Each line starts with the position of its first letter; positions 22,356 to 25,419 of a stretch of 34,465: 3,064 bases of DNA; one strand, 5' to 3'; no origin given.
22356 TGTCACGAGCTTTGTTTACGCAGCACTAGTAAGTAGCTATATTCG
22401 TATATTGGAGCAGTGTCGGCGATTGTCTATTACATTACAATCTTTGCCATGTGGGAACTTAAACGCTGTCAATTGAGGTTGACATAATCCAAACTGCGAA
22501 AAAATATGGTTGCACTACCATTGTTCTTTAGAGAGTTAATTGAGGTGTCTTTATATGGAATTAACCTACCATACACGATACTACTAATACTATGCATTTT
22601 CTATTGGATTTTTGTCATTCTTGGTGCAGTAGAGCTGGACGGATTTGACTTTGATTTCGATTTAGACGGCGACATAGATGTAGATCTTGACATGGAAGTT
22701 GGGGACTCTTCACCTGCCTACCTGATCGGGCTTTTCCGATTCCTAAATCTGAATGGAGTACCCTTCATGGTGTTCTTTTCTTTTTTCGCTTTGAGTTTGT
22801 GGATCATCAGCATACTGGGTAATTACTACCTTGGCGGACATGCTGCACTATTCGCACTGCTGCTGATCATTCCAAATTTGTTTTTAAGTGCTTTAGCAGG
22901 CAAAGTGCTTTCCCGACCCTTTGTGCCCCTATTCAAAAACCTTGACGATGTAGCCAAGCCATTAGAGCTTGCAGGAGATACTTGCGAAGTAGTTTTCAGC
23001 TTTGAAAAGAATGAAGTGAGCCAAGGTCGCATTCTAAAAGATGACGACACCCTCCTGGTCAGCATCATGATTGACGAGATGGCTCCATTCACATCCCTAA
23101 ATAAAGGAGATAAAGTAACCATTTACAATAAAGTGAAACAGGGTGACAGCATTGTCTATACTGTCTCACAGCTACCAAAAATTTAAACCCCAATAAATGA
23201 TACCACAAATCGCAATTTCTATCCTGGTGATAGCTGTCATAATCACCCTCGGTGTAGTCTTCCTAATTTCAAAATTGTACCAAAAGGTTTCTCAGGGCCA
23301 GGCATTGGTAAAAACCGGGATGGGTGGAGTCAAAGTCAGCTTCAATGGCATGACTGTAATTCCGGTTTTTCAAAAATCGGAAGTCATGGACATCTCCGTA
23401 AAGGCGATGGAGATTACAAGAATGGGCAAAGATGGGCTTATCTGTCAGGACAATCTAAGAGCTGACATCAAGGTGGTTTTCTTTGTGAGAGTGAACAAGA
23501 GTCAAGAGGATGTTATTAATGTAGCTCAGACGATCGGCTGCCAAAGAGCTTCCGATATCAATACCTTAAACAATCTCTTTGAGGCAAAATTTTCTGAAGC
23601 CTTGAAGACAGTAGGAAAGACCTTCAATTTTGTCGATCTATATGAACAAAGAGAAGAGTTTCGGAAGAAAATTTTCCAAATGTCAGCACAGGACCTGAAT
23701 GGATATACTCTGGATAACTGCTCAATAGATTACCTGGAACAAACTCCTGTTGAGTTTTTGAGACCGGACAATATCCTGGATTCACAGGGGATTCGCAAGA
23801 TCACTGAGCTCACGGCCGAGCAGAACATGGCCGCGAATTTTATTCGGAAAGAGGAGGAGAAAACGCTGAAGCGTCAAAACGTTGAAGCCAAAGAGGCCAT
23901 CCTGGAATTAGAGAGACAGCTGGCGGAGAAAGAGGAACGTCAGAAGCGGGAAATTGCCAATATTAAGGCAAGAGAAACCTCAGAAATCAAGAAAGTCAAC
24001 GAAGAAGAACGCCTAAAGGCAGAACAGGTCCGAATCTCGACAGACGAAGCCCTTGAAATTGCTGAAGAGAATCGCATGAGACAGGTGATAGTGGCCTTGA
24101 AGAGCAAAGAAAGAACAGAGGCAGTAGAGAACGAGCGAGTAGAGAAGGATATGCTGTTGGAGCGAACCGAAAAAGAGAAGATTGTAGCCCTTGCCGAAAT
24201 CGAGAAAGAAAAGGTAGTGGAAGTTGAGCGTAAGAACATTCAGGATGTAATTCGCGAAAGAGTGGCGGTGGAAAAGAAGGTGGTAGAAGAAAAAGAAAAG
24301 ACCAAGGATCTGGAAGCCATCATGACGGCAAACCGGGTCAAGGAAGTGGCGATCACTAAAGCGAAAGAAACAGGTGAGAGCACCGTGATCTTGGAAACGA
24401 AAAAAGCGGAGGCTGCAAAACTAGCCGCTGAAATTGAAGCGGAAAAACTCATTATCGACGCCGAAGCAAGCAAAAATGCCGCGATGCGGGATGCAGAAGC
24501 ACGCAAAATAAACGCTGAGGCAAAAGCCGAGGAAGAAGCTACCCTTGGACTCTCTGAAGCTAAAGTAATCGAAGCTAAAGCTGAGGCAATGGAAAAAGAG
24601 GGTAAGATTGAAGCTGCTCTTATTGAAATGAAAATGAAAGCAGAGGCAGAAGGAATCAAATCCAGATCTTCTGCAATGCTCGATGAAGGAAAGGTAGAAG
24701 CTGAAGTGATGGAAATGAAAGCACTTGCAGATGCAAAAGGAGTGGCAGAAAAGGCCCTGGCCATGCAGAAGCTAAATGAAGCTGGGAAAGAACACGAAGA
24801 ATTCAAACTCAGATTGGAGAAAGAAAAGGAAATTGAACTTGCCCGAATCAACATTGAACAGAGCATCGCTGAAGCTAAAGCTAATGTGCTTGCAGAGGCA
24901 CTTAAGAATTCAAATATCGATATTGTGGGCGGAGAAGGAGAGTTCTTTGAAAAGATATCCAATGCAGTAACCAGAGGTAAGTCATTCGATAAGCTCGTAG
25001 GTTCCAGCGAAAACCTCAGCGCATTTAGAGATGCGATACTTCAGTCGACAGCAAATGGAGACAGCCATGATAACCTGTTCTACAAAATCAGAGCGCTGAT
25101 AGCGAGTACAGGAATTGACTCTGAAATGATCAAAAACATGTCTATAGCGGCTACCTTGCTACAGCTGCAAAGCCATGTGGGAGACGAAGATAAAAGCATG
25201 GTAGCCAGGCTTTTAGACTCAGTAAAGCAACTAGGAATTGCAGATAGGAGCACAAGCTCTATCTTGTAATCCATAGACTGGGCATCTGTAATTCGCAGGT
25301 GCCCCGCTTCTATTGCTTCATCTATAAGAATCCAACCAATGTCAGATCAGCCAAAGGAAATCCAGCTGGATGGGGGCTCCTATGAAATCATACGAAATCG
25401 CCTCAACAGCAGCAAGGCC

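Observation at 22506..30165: NfeD-like, flotillin and giant AAA_5-ATPase three-gene cassette as a candidate undescribed membrane-microdomain system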

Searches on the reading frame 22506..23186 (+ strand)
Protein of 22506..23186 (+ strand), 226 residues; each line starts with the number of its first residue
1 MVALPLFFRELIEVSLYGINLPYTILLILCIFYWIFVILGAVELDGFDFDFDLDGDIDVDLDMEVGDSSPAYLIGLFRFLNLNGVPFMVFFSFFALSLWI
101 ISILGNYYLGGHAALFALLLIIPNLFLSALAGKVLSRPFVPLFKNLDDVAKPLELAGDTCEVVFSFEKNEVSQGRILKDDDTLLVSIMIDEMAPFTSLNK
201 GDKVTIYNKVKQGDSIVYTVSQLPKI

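Call 7: search_protein_families(library=pfam, proteins=[window:22506-23186:+], max_evalue=0.01)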
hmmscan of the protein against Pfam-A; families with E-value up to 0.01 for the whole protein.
window:22506-23186:+ (226 aa): 0 families
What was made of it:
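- On Vps4-type classical AAA disassembly ATPases: Pfam detected no MIT domain (call 7).
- No protease domain was detected in the giant protein (call 7). No effector domain (nuclease, protease, toxin) was detected (call 7).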

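Call 8: search_protein_families(library=ncbifam, proteins=[window:22506-23186:+], max_evalue=0.01)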
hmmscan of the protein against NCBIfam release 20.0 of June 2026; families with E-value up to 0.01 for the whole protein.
window:22506-23186:+ (226 aa): 0 families

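Call 9: search_protein_families(library=padloc, proteins=[window:22506-23186:+], max_evalue=0.01)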
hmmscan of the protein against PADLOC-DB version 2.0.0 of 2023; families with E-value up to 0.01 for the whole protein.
window:22506-23186:+ (226 aa): 0 families

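Call 10: search_protein_families(library=pfam, proteins=[window:22506-23186:+], max_evalue=10)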
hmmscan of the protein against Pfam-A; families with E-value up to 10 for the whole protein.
window:22506-23186:+ (226 aa): 1 family
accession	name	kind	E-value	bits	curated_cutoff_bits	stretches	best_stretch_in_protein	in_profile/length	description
PF16015.10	Promethin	-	1.2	9.4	27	1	67-133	24-89/106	Promethin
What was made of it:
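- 22506..23186 (+): YqiJ/YuaF-type 3-TM membrane protein, 226 aa. Predicted TM segments at aa 24-42, 87-105 and 113-131. An acidic D-x-D loop spans aa 43-68. The C-terminal part (about aa 150-226) is a small domain that aligns with the C-terminal part of E. coli YqiJ. No Pfam or NCBIfam hit (calls 7, 8, 10).
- Checked: There is no Pfam NfeD hit (calls 7, 10).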

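Call 18: find_homologous_proteins(query=window:22506-23186:+, max_evalue=0.001)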
Query window:22506-23186:+ (226 aa): 15 proteins with E <= 0.001 among 836 candidates.
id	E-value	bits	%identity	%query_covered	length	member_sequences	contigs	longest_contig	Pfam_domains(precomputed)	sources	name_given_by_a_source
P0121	7.7e-141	485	100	100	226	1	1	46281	-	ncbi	-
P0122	4.8e-90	319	64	100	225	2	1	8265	-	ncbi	-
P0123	4.2e-37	146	35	92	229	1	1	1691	-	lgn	-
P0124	9.2e-36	142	35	92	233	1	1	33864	-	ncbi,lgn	ncbi:MAG: hypothetical protein AAF587_37200 [Bacteroidota bacterium]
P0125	1.1e-26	112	35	87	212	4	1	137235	-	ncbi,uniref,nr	ncbi:OB-fold-containig protein [Flammeovirga sp. OC4]|uniref:OB-fold-containig protein n=1 Tax=Flamm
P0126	3.8e-26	110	35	81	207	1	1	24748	-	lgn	-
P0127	7.4e-26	109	36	81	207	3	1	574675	-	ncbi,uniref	ncbi:hypothetical protein WJR50_03670 [Catalinimonas sp. 4WD22]|uniref:hypothetical protein n=1 Tax=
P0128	1.1e-24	105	34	86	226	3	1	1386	-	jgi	-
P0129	1.5e-24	105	34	72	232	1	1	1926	-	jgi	-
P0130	3.4e-24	104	34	80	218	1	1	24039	-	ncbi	-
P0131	2.8e-23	101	35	79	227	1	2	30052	-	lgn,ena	-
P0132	1.8e-20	92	29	95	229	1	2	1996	-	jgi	jgi:hypothetical protein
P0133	1.9e-19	88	34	77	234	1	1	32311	-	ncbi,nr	ncbi:MAG: DUF1449 family protein [Bacteroidales bacterium]|nr:DUF1449 family protein [Bacteroidales 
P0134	3.9e-12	64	30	90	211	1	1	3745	-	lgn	-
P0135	1.2e-9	56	24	59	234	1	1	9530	-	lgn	-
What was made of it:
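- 22506..23186 (+): Some homologs are named 'OB-fold-containig protein' or 'DUF1449 family protein' (call 18).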

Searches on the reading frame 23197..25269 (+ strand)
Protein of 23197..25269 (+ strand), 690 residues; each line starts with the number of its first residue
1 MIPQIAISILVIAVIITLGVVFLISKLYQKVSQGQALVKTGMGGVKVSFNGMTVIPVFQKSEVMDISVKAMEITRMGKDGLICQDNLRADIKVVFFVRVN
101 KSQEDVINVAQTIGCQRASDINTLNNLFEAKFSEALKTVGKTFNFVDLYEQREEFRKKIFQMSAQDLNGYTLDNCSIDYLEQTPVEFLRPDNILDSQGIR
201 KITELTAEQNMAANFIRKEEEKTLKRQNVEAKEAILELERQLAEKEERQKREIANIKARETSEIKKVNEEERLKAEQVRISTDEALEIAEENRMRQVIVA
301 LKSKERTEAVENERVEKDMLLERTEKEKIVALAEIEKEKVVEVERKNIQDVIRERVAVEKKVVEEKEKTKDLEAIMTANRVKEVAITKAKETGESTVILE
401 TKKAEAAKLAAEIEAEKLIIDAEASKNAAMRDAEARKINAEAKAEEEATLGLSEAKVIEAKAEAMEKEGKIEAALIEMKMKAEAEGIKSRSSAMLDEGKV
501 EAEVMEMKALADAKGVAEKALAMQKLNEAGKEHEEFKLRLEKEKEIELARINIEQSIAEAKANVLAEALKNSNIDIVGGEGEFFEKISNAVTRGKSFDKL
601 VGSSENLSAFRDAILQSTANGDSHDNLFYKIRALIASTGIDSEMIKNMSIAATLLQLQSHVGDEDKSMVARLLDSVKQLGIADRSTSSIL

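Call 7: search_protein_families(library=pfam, proteins=[window:23197-25269:+], max_evalue=0.01)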
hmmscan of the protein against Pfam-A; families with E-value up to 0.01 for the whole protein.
window:23197-25269:+ (690 aa): 0 families

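Call 8: search_protein_families(library=ncbifam, proteins=[window:23197-25269:+], max_evalue=0.01)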
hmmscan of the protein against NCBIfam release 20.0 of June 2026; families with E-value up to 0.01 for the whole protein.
window:23197-25269:+ (690 aa): 0 families

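Call 9: search_protein_families(library=padloc, proteins=[window:23197-25269:+], max_evalue=0.01)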
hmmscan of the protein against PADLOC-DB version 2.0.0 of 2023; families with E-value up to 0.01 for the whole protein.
window:23197-25269:+ (690 aa): 0 families

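Call 10: search_protein_families(library=pfam, proteins=[window:23197-25269:+], max_evalue=10)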
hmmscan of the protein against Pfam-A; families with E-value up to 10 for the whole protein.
window:23197-25269:+ (690 aa): 0 families

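Call 20: search_solved_structures(query=window:23197-25269:+, max_evalue=0.01)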
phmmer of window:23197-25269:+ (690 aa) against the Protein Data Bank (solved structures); distinct sequences matched with E-value up to 0.01: 0.
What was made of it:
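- Tried and rejected: The flotillin gave none (call 20).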
